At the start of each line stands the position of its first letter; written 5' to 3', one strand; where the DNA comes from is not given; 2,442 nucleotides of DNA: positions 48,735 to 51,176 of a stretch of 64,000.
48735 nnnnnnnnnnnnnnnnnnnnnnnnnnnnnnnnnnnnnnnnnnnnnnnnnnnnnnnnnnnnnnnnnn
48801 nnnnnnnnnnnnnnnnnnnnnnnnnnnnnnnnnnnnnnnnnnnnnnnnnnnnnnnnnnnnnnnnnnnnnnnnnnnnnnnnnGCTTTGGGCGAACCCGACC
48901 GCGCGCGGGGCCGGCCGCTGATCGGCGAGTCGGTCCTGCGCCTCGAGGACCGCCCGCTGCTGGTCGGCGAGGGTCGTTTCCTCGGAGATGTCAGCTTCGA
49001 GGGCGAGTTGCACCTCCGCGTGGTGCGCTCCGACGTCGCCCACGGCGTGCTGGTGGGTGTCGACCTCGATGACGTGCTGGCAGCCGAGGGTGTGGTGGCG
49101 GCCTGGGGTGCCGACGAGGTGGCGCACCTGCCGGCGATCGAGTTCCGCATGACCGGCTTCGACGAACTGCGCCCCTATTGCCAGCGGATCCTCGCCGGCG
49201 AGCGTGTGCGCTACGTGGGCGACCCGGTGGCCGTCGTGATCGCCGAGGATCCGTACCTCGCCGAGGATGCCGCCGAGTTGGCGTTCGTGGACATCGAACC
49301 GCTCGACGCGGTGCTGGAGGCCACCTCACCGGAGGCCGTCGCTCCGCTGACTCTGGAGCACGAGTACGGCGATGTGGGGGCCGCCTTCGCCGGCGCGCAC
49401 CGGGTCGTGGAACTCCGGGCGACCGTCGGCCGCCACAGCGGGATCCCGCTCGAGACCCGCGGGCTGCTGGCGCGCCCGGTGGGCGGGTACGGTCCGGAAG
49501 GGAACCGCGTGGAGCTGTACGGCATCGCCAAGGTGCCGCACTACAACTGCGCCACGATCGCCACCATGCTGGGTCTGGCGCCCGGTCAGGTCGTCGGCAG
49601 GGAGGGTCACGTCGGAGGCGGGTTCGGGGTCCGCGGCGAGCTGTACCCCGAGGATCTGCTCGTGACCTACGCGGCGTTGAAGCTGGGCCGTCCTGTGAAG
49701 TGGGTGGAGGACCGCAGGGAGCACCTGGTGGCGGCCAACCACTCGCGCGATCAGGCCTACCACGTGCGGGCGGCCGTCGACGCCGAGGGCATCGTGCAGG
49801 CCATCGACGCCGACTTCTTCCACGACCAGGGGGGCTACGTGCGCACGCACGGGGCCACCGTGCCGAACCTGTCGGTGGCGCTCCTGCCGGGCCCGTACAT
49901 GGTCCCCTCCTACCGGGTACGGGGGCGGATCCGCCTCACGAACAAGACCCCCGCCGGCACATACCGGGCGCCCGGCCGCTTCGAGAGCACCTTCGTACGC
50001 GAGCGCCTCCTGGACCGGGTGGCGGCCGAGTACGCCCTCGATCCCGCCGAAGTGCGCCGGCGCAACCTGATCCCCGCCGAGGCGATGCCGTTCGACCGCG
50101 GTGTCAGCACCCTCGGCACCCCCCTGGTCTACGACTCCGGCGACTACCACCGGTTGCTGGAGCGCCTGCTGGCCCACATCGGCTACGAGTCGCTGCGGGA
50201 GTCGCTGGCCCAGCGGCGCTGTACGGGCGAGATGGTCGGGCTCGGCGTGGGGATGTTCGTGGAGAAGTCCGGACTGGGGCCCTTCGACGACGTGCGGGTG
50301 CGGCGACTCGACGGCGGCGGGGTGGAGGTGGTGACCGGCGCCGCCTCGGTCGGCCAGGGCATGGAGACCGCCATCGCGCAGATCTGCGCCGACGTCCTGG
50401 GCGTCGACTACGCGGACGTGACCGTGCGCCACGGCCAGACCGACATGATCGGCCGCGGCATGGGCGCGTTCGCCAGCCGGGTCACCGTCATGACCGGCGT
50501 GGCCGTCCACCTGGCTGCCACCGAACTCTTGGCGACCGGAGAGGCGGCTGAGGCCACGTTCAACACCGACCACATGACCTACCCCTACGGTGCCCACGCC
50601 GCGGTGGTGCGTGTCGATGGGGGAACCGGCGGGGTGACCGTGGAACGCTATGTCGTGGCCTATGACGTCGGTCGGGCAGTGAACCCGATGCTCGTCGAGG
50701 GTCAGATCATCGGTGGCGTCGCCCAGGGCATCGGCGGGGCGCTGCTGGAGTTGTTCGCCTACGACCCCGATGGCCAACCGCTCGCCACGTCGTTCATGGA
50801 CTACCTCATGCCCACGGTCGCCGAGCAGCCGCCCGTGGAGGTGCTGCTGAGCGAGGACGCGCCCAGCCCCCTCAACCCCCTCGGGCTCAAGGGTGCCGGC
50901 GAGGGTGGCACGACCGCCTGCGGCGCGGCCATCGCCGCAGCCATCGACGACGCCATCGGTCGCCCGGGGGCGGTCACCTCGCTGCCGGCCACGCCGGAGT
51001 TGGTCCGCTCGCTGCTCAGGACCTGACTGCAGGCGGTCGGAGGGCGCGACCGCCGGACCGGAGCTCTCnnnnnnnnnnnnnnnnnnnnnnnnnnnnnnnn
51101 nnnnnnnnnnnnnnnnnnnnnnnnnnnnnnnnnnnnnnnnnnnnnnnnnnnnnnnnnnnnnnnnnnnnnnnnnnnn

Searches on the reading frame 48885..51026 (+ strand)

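Call 41: search_protein_families(library=pfam, proteins=[window:48885-51026:+], max_evalue=0.0001)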
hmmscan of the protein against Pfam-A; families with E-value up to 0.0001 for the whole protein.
window:48885-51026:+ (713 aa): 3 families
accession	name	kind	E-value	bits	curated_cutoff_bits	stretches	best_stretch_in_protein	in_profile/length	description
PF02738.23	MoCoBD_1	-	1.2e-63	215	27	1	158-395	12-244/244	Molybdopterin cofactor-binding domain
PF20256.3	MoCoBD_2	-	1.4e-60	205.7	27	2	560-649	194-283/283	Molybdopterin cofactor-binding domain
PF01315.27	Ald_Xan_dh_C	-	1.2e-19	71.1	31.3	1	28-140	2-109/110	Aldehyde oxidase and xanthine dehydrogenase, a/b hammerhead domain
